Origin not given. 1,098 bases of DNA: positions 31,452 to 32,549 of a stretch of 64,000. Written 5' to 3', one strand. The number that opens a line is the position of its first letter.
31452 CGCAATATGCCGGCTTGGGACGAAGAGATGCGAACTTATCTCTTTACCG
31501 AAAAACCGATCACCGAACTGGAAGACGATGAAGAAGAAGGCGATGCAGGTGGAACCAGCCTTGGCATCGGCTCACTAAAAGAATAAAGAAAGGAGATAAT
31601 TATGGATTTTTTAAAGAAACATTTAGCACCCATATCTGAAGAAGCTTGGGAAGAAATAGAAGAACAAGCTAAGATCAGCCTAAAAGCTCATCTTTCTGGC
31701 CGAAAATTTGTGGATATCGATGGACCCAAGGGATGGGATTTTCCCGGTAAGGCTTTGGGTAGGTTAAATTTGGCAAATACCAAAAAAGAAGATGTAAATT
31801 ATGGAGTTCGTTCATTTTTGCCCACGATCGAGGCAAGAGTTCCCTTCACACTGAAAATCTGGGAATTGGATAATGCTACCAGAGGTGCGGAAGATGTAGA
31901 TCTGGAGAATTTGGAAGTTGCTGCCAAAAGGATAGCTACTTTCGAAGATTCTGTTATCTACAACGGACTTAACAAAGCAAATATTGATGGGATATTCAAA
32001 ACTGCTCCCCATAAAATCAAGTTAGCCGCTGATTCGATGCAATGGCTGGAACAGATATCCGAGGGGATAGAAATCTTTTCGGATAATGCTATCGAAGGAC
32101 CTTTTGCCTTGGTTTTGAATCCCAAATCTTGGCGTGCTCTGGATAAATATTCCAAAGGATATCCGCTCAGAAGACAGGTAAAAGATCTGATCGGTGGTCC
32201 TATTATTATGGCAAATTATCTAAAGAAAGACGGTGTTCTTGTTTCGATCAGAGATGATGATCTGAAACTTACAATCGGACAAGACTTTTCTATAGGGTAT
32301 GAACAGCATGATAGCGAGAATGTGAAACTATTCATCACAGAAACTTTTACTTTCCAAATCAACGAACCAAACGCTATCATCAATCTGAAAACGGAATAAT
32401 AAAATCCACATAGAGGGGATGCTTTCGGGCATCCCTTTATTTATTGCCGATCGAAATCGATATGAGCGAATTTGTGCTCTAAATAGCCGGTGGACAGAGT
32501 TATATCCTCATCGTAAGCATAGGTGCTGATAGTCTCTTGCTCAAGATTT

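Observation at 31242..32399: Family 1 encapsulin nanocompartment operon with EncFtn-type ferritin-like cargo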

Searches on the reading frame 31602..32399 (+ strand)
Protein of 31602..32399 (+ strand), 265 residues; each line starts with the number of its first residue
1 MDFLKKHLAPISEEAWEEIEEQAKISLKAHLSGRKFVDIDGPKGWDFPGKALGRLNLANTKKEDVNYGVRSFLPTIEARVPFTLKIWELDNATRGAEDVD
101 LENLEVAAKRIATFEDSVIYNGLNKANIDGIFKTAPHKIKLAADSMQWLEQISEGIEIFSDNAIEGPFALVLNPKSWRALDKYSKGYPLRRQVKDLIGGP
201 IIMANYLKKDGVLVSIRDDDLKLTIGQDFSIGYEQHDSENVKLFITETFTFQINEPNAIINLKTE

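Call 4: search_protein_families(library=pfam, proteins=[window:31602-32399:+], max_evalue=0.01)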
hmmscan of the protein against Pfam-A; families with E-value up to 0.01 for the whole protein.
window:31602-32399:+ (265 aa): 1 family
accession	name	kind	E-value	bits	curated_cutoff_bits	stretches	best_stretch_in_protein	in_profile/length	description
PF04454.18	Linocin_M18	-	6.3e-83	278.3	24.3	1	1-250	1-253/253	Encapsulating protein for peroxidase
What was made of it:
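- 31602..32399 (+): Family 1 encapsulin shell protein gene, 265 aa, predicted T=1. Pfam PF04454 278 bits over the full profile (call 4).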

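Call 5: search_protein_families(library=ncbifam, proteins=[window:31602-32399:+], max_evalue=0.01)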
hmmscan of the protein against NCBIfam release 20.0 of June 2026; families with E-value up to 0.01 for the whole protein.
window:31602-32399:+ (265 aa): 1 family
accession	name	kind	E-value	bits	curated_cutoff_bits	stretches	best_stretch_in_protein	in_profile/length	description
NF041155.2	encap_f1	equivalog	1.1e-83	280.7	100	1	4-262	1-261/261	family 1 encapsulin nanocompartment shell protein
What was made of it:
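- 31602..32399 (+): NCBIfam equivalog NF041155 281 bits, cut-off 100 (call 5).
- On Family 1 encapsulin shell protein (NF041155 / PF04454): NF041155 (equivalog) 280.7 bits against a cut-off of 100, profile positions 1-261 of 261 (call 5).
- The query hits only Linocin_M18 in Pfam, plus the encapsulin equivalog in NCBIfam (calls 4, 5).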

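Call 6: search_solved_structures(query=window:31602-32399:+, show_alignments=2)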
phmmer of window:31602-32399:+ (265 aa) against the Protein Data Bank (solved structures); distinct sequences matched with E-value up to 0.001: 37.
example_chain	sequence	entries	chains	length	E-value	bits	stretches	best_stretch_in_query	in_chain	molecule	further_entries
7k5w_A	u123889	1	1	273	5.8e-68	232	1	1-263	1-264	Maritimacin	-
3dkt_A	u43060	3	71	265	6.3e-68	231.9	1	1-263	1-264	Maritimacin | Type 1 encapsulin shell protein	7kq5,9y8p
7lik_A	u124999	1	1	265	6.7e-68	231.8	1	1-263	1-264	Maritimacin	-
7lij_A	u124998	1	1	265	6.8e-68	231.8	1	1-263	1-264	Maritimacin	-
7mu1_A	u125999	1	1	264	8.3e-68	231.5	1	1-263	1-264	Maritimacin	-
7lil_A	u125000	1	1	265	9e-67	228.1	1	1-263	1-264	Maritimacin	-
7lis_A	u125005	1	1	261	3.2e-65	223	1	1-263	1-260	Maritimacin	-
7lim_A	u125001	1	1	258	5.4e-64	219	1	1-263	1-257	Maritimacin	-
6wkv_A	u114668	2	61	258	1.2e-63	217.8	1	1-263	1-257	Encapsulin | Maritimacin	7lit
7lii_A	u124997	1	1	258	1.4e-63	217.7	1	1-263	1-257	Maritimacin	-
7odw_A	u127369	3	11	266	8.5e-61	208.5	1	1-263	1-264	Linocin_M18 bacteriocin protein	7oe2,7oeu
9ry4_A0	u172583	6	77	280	3.4e-47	163.9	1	3-262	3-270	Type 1 encapsulin shell protein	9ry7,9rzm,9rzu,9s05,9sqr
8u50_A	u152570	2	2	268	9.8e-41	142.7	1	2-262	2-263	Klebsiella pneumoniae family 1 encapsulin shell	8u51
9i8d_A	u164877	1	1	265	1.3e-40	142.3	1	3-253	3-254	Encapsulin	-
9fn9_A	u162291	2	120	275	2.3e-40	141.5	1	3-260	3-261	29 kDa antigen Cfp29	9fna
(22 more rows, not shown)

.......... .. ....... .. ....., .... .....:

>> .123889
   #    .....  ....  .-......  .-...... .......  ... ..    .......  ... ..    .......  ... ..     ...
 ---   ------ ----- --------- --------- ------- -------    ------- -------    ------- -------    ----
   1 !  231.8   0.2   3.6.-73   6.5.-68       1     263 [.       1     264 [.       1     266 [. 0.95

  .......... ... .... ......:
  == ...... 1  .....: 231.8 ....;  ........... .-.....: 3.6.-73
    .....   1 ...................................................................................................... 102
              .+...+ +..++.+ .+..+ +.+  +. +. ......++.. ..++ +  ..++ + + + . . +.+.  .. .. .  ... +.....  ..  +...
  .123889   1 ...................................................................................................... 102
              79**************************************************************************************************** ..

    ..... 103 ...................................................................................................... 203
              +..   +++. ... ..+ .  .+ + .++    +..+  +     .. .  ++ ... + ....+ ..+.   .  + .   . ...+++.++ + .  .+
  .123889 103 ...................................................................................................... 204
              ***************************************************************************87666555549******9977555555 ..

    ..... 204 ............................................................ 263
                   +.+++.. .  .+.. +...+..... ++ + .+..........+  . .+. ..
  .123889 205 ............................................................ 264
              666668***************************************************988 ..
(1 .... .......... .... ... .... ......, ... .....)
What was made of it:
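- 31602..32399 (+): T. maritima 3dkt E 6e-68 and H. ochraceum 7odw E 8.5e-61 over residues 1-263 (call 6).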

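Call 10: find_related_loci(query=window:31602-32399:+, collection=genome_contigs, flank=8000)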
Query window:31602-32399:+ (265 aa) in genome_contigs; peptide patterns used: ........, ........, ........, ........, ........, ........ (x = any residue, [..] = any of these).
117 stretches matched a pattern; 22 encode a relative of the query (tblastn E <= 1e-3); 22 distinct loci.
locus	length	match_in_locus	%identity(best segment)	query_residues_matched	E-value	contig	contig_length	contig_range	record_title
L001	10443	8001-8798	41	1-263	3e-65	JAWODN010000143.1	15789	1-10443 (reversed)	MAG: Candidatus Aminicenantes bacterium isolate BLK5-2.bin.174 k191_1846578, whole genome shotgun sequence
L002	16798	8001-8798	42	2-265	5e-56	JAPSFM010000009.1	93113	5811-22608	MAG: Bryobacterales bacterium isolate GA_gra95 NODE_325_length_93113_cov_16.427929, whole genome shotgun sequence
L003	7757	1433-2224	35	1-263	1e-40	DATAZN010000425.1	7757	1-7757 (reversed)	MAG TPA_asm: Mycobacterium sp. isolate SMAG_U5706 k141_402438, whole genome shotgun sequence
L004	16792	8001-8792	35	1-263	6e-40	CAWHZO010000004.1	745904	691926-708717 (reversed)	MAG: uncultured Actinomycetota bacterium isolate MFD04434.bin.1.140 genome assembly, contig: contig_15030, whole genome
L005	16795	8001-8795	35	1-264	5e-40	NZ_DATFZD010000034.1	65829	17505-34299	MAG: Mycobacterium sp. isolate SMAG_U9560 k141_387361, whole genome shotgun sequence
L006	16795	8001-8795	34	1-264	1e-39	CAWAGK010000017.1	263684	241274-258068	MAG: uncultured Actinomycetota bacterium isolate MFD02579.bin.1.116 genome assembly, contig: contig_5569, whole genome s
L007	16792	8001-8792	34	1-263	1e-39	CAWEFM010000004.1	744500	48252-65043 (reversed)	MAG: uncultured Actinomycetota bacterium isolate MFD09603.bin.2.213 genome assembly, contig: contig_28844, whole genome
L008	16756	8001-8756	35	1-251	3e-39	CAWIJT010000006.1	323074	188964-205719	MAG: uncultured Actinomycetota bacterium isolate MFD09495.bin.1.53 genome assembly, contig: contig_5198, whole genome sh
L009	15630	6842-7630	35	1-262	2e-38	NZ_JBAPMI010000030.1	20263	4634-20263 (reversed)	MAG: Mycobacterium sp. isolate MFD03683_ilm_asm_bin10 k127_250776, whole genome shotgun sequence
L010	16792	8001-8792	35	1-263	2e-38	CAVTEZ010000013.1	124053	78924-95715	MAG: uncultured Actinomycetota bacterium isolate MFD00964.bin.2.52 genome assembly, contig: contig_25760, whole genome s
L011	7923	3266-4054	35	1-262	3e-38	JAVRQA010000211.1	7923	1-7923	MAG: Mycobacterium sp. isolate BP_295 scaffold_1349250, whole genome shotgun sequence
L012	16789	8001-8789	34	1-262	6e-38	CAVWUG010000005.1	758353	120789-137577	MAG: uncultured Actinomycetota bacterium isolate MFD00964.bin.1.323 genome assembly, contig: contig_32102, whole genome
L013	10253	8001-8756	33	1-251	4e-37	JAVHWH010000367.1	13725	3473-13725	MAG: Mycobacterium sp. isolate BP_236 scaffold_2049107, whole genome shotgun sequence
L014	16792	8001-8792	36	1-263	6e-37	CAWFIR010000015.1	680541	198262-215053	MAG: uncultured Actinomycetota bacterium isolate MFD01872.bin.2.284 genome assembly, contig: contig_78333, whole genome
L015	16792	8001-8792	35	1-263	4e-36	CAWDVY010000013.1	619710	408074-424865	MAG: uncultured Actinomycetota bacterium isolate MFD05580.bin.1.5 genome assembly, contig: contig_26456, whole genome sh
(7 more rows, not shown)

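Call 11: find_homologous_proteins(query=window:31602-32399:+)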
Query window:31602-32399:+ (265 aa): 380 proteins with E <= 0.001 among 958 candidates; the best 120 are listed.
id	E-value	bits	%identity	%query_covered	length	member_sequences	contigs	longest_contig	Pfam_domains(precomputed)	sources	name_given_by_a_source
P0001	5.4e-173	591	100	100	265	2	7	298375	PF04454.19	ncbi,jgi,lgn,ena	jgi:uncharacterized linocin/CFP29 family protein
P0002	1.1e-146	505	85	100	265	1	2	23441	PF04454.19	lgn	-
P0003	1.3e-107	377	62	100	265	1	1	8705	PF04454.19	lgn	-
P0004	1.4e-87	311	54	99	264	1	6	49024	PF04454.19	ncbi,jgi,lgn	jgi:uncharacterized linocin/CFP29 family protein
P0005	7.9e-83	296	51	99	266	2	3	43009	PF04454.19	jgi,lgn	jgi:uncharacterized linocin/CFP29 family protein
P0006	1.7e-82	294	52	98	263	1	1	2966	PF04454.19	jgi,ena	-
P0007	1.9e-82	294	50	99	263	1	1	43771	PF04454.19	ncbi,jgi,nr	ncbi:MAG: bacteriocin [Desulfobacteraceae bacterium]|nr:MAG: bacteriocin [Desulfobacteraceae bacteri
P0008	2.0e-82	294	51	98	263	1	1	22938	PF04454.19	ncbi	-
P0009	1.1e-81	292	50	100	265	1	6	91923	PF04454.19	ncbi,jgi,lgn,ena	jgi:uncharacterized linocin/CFP29 family protein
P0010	4.0e-81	290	54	99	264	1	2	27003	PF04454.19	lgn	-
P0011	4.3e-80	287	51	99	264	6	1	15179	PF04454.19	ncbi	ncbi:MAG: family 1 encapsulin nanocompartment shell protein [Candidatus Bipolaricaulota bacterium]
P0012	6.5e-80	286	53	98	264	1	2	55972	PF04454.19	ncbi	ncbi:MAG: family 1 encapsulin nanocompartment shell protein [Candidatus Zixiibacteriota bacterium]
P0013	4.1e-79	283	49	99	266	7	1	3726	PF04454.19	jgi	jgi:uncharacterized linocin/CFP29 family protein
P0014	4.1e-79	283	49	99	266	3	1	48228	PF04454.19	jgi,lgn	-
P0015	6.5e-79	283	51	99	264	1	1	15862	PF04454.19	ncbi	-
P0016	1.2e-78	282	50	99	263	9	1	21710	PF04454.19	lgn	-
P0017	1.3e-78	282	51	99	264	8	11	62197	PF04454.19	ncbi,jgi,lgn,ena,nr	ncbi:MAG TPA: family 1 encapsulin nanocompartment shell protein [Bacteroidales bacterium]|jgi:unchar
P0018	3.1e-78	281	53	98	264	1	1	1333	PF04454.19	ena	-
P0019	6.9e-78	279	51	98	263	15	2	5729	PF04454.19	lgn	-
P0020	7.7e-78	279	50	99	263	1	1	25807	PF04454.19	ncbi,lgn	ncbi:MAG: family 1 encapsulin nanocompartment shell protein [Bacteroidota bacterium]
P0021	8.7e-78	279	50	99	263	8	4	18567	PF04454.19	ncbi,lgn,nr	ncbi:bacteriocin family protein [Candidatus Bipolaricaulota bacterium]|nr:bacteriocin family protein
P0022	1.0e-77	279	50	99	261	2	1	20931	PF04454.19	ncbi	-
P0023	1.2e-77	279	48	99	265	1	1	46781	PF04454.19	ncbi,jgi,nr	ncbi:MAG: bacteriocin family protein [Candidatus Cloacimonetes bacterium]|nr:bacteriocin family prot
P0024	1.2e-77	279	49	99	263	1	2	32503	PF04454.19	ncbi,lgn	ncbi:MAG: family 1 encapsulin nanocompartment shell protein [Bacteroidota bacterium]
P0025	1.2e-77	279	49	99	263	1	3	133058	PF04454.19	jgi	jgi:uncharacterized linocin/CFP29 family protein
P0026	2.0e-77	278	49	99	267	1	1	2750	PF04454.19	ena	-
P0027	3.1e-77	277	51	100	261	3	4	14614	PF04454.19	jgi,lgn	jgi:uncharacterized linocin/CFP29 family protein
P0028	3.4e-77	277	50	99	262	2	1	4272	PF04454.19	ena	-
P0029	5.3e-77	276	50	99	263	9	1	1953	PF04454.19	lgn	-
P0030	5.3e-77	276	50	99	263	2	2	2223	PF04454.19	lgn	-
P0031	6.8e-77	276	49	99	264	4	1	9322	PF04454.19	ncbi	-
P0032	7.5e-77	276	51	98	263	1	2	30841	PF04454.19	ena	-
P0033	8.3e-77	276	48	99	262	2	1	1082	PF04454.19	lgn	-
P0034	1.3e-76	275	48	99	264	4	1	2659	PF04454.19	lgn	-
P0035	1.5e-76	275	51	99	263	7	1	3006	PF04454.19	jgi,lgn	jgi:uncharacterized linocin/CFP29 family protein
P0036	1.5e-76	275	47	100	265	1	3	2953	PF04454.19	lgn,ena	-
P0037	1.8e-76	275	50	99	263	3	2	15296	PF04454.19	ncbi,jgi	-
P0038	2.0e-76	275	49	99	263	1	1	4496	PF04454.19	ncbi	-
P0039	2.1e-76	275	50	99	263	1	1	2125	PF04454.19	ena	-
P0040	3.2e-76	274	51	99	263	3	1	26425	PF04454.19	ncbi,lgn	-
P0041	3.5e-76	274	46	99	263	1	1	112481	PF04454.19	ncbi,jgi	jgi:uncharacterized linocin/CFP29 family protein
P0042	4.3e-76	273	49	99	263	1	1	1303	PF04454.19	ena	-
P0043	5.1e-76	273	49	99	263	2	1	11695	PF04454.19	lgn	-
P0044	6.3e-76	273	48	99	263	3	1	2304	PF04454.19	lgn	-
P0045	7.6e-76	273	50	100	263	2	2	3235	PF04454.19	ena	-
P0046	7.8e-76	273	48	98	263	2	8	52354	PF04454.19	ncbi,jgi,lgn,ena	-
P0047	8.1e-76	273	49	99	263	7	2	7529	PF04454.19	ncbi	ncbi:MAG: family 1 encapsulin nanocompartment shell protein [Marinilabiliaceae bacterium]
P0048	8.5e-76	272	49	99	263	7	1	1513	PF04454.19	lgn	-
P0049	1.5e-75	272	50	98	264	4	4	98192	PF04454.19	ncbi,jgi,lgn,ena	-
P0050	2.0e-75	271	48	99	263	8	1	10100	PF05065.20,PF04454.19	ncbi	-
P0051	2.3e-75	271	48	98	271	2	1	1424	PF04454.19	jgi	jgi:uncharacterized linocin/CFP29 family protein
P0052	2.6e-75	271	50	99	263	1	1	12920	PF04454.19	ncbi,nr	ncbi:bacteriocin family protein [Candidatus Bipolaricaulota bacterium]|nr:bacteriocin family protein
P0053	3.1e-75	271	49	99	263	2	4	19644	PF04454.19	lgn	-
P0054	5.4e-75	270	48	99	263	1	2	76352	PF05065.20,PF04454.19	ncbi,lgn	-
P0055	7.0e-75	270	47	99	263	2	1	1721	PF04454.19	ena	-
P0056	7.6e-75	269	47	98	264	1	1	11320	PF04454.19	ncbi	-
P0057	9.2e-75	269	51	98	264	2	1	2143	PF04454.19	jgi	jgi:uncharacterized linocin/CFP29 family protein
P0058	1.0e-74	269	51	99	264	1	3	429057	PF04454.19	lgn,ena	-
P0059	1.3e-74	269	51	99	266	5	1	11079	PF04454.19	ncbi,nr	ncbi:MAG: bacteriocin [candidate division Zixibacteria bacterium]|nr:bacteriocin [candidate division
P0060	1.4e-74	269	48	99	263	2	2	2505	PF04454.19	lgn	-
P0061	1.5e-74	268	48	99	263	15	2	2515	PF04454.19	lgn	-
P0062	1.6e-74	268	50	99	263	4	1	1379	PF04454.19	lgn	-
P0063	1.7e-74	268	46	99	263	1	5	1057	PF05065.20,PF04454.19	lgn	-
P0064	1.8e-74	268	49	99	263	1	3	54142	PF04454.19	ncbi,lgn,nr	ncbi:MAG: family 1 encapsulin nanocompartment shell protein [Candidatus Bipolaricaulota bacterium]|n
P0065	2.0e-74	268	49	99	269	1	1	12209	PF04454.19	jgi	jgi:uncharacterized linocin/CFP29 family protein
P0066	3.4e-74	267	49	98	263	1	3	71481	PF04454.19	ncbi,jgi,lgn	-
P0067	3.7e-74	267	49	99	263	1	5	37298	PF04454.19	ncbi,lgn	ncbi:MAG: family 1 encapsulin nanocompartment shell protein [Candidatus Acetothermia bacterium]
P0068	3.8e-74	267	48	99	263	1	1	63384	PF04454.19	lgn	-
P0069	4.0e-74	267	49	99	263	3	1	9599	PF04454.19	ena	-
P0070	5.1e-74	267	47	99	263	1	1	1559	PF04454.19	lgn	-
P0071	5.3e-74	267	49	99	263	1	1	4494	PF04454.19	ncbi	-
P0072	5.9e-74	266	47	99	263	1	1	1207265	PF04454.19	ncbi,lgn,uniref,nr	ncbi:putative linocin/CFP29 family protein [Natranaerovirga hydrolytica]|uniref:Type 1 encapsulin sh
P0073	6.5e-74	266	48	99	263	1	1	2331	PF04454.19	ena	-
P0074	6.5e-74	266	47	99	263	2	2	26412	PF04454.19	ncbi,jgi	-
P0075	8.2e-74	266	50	98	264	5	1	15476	PF04454.19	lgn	-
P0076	8.7e-74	266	48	99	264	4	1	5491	PF04454.19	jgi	jgi:uncharacterized linocin/CFP29 family protein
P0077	9.2e-74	266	46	99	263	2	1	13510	PF04454.19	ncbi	-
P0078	9.9e-74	266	48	99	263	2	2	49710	PF04454.19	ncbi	-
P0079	1.0e-73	266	49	99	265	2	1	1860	PF04454.19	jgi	-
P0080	1.1e-73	266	50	99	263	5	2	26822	PF04454.19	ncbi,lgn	-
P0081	1.1e-73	266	47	99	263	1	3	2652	PF04454.19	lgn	-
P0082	1.1e-73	266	48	99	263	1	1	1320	PF04454.19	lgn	-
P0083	1.2e-73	266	49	98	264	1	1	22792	PF04454.19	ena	-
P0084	1.3e-73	265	48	99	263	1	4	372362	PF04454.19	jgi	jgi:uncharacterized linocin/CFP29 family protein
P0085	1.3e-73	265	46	100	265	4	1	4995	PF04454.19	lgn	-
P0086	1.3e-73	265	47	98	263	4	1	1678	PF04454.19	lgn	-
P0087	1.5e-73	265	48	98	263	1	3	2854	PF04454.19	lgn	-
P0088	1.6e-73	265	47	99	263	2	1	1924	PF04454.19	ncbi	-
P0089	1.7e-73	265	47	99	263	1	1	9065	PF04454.19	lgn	-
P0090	1.8e-73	265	48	98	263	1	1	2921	PF04454.19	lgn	-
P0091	1.8e-73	265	49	99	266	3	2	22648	PF04454.19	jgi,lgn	jgi:uncharacterized linocin/CFP29 family protein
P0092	2.1e-73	265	47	99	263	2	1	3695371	PF04454.19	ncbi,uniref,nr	ncbi:bacteriocin family protein [Alkalicella caledoniensis]|uniref:Type 1 encapsulin shell protein n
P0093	2.7e-73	264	47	99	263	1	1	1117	PF04454.19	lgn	-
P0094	2.7e-73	264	49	100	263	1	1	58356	PF04454.19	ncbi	-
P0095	3.0e-73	264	51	98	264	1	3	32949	PF04454.19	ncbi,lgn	-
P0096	3.3e-73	264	48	99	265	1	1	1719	PF04454.19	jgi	jgi:uncharacterized linocin/CFP29 family protein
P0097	3.5e-73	264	50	98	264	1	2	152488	PF04454.19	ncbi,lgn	ncbi:MAG: family 1 encapsulin nanocompartment shell protein [Bacteroidales bacterium]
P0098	3.9e-73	264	48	99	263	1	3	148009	PF04454.19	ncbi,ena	-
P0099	5.1e-73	263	48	99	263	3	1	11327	PF04454.19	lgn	-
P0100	6.4e-73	263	47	98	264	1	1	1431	PF04454.19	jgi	jgi:uncharacterized linocin/CFP29 family protein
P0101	6.9e-73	263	47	99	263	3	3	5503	PF04454.19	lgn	-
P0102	7.5e-73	263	46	99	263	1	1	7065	PF04454.19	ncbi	-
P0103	7.7e-73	263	47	99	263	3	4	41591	PF05065.20,PF04454.19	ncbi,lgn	ncbi:MAG: family 1 encapsulin nanocompartment shell protein [Bacteroidales bacterium]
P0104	8.1e-73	263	47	99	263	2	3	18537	PF04454.19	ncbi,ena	-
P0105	9.7e-73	262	48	99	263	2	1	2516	PF04454.19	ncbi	-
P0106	1.1e-72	262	46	99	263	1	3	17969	PF04454.19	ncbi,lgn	-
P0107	1.3e-72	262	47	99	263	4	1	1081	PF04454.19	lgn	-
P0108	1.3e-72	262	47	99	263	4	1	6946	PF04454.19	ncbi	-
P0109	1.4e-72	262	46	99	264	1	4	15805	PF04454.19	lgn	-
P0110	1.8e-72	262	48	99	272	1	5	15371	PF04454.19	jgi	jgi:uncharacterized linocin/CFP29 family protein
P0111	2.4e-72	261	45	99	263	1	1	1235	PF04454.19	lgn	-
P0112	2.6e-72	261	46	99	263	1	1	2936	PF04454.19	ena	-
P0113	2.6e-72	261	47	99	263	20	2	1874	PF05065.20,PF04454.19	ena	-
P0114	2.7e-72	261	47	99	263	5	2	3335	PF04454.19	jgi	jgi:uncharacterized linocin/CFP29 family protein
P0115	3.1e-72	261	46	99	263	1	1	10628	PF04454.19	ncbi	-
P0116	3.5e-72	261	47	99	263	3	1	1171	PF04454.19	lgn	-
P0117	3.6e-72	261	47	99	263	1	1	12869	PF05065.20,PF04454.19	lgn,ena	-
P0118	3.6e-72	261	47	99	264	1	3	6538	PF04454.19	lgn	-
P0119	3.7e-72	261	48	98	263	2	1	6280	PF04454.19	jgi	jgi:uncharacterized linocin/CFP29 family protein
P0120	3.7e-72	261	47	99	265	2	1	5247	PF04454.19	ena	-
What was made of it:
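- A few close homologs in the database also carry a precomputed Phage_capsid (PF05065) hit beside PF04454 (call 11).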

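Call 13: find_encoding_contigs(protein=P0002, flank=8000, max_places=3)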
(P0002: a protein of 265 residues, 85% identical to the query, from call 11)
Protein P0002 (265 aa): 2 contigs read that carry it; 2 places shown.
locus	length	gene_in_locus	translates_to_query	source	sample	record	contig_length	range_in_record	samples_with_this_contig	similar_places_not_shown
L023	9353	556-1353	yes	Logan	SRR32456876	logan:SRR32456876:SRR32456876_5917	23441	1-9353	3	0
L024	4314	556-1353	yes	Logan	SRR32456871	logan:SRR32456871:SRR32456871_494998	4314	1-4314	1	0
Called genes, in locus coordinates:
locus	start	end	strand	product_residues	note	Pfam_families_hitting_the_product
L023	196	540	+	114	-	PF22277:EncFtn-like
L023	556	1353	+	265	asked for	PF04454:Linocin_M18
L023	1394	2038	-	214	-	-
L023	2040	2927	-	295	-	PF01882:DUF58, PF13519:VWA_2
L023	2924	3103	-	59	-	-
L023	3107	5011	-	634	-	PF00515:TPR_1 (faint), PF07719:TPR_2 (faint), PF13174:TPR_6 (faint), PF13181:TPR_8 (faint), PF13424:TPR_12 (faint), PF13428:TPR_14 (faint), PF23914:TPR_CcmH_CycH (weak), PF12895:ANAPC3 (weak), +2 more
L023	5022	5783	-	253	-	PF06082:YjbH (weak)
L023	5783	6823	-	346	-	PF16125:DUF4837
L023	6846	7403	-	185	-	PF01066:CDP-OH_P_transf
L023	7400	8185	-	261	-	-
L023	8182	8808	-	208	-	PF00005:ABC_tran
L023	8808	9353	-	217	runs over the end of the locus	PF10294:Methyltransf_16 (weak), PF05175:MTS, PF13847:Methyltransf_31, PF08241:Methyltransf_11 (weak), PF13649:Methyltransf_25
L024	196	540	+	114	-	PF22277:EncFtn-like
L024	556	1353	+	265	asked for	PF04454:Linocin_M18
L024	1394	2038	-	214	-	-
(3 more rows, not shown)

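Call 14: find_encoding_contigs(protein=P0003, flank=8000, max_places=3)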
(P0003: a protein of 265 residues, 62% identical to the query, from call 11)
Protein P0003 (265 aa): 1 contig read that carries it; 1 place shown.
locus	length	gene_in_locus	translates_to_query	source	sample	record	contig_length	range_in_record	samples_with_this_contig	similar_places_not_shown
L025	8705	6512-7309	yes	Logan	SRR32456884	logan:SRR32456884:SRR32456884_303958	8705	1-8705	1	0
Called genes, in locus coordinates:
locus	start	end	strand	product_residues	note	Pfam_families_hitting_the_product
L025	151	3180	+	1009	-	PF13688:Reprolysin_5, PF13582:Reprolysin_3, PF18370:RGI_lyase (faint), PF07581:Glug (faint), PF13860:FlgD_ig (faint), PF18962:Por_Secre_tail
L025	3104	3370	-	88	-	-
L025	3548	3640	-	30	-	-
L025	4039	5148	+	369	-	PF00465:Fe-ADH, PF13685:Fe-ADH_2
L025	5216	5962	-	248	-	PF13489:Methyltransf_23 (faint), PF13847:Methyltransf_31 (weak), PF08241:Methyltransf_11 (weak), PF08242:Methyltransf_12, PF13649:Methyltransf_25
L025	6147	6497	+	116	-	PF22277:EncFtn-like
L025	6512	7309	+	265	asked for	PF04454:Linocin_M18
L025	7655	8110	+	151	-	PF01475:FUR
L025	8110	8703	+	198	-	?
